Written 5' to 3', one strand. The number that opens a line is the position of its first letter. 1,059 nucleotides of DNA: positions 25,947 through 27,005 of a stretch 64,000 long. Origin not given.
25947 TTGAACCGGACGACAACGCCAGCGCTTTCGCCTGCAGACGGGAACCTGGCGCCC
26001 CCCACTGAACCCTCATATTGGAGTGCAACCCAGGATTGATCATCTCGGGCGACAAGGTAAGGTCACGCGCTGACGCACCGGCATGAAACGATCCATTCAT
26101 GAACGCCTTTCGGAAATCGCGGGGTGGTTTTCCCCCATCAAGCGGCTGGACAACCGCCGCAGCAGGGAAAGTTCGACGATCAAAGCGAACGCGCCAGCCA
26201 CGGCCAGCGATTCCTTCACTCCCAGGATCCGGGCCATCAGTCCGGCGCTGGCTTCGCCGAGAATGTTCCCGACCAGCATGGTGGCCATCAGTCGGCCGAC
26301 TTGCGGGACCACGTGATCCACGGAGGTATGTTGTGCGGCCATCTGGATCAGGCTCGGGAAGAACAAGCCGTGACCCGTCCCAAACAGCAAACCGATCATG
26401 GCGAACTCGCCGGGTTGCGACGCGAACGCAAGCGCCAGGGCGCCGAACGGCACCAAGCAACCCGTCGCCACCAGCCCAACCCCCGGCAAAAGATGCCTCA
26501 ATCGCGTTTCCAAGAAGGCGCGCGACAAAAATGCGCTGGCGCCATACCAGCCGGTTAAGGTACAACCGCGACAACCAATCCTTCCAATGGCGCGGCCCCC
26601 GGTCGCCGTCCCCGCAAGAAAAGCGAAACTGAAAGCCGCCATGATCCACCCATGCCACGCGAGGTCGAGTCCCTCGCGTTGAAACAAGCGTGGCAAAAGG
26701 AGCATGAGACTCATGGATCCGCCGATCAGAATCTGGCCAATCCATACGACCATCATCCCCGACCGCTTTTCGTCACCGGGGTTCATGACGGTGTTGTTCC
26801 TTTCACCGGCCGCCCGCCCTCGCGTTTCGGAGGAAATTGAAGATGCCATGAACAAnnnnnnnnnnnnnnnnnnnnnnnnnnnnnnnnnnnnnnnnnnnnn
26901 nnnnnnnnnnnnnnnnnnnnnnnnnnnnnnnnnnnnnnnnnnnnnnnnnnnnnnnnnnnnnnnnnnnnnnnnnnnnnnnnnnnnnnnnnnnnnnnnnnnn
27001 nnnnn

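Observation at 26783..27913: AAC(3)-like acetyltransferase with a Cys-rich C-terminal extension inside a glycan operon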

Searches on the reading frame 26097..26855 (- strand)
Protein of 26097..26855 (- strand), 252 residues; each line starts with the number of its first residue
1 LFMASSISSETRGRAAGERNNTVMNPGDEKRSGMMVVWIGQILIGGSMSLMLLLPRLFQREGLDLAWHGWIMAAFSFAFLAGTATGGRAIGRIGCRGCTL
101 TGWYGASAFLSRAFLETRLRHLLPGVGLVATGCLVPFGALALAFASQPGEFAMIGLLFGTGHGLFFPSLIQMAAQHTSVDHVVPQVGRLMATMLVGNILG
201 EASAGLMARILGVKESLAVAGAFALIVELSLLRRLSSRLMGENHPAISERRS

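Call 3: search_protein_families(library=pfam, proteins=[window:26097-26855:-], max_evalue=0.01)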
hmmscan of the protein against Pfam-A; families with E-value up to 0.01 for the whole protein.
window:26097-26855:- (252 aa): 1 family
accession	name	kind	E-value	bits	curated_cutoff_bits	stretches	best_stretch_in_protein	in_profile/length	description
PF07690.21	MFS_1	-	1.5e-06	27.8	33.4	1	38-233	2-172/347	Major Facilitator Superfamily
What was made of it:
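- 26097..26786 (-): Half-size MFS-like membrane protein (229 aa from ATG 26786), joined to the acetyltransferase by an ATGA overlap. MFS_1 matches only profile positions 2-172 of 347 and scores below the cut-off (call 3).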

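Call 4: search_protein_families(library=ncbifam, proteins=[window:26097-26855:-], max_evalue=0.01)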
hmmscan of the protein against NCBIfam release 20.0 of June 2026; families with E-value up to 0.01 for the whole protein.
window:26097-26855:- (252 aa): 1 family
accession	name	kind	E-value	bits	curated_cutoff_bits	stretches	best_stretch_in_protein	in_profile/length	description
TIGR00895.1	2A0115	subfamily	0.0069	15.3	418.55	0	28-115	246-333/398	aromatic acid/H+ symport family MFS transporter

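Call 62: search_protein_families(library=ncbifam, proteins=[window:26100-26786:-], max_evalue=0.001)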
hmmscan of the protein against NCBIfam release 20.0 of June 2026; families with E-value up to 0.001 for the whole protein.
window:26100-26786:- (229 aa): 0 families
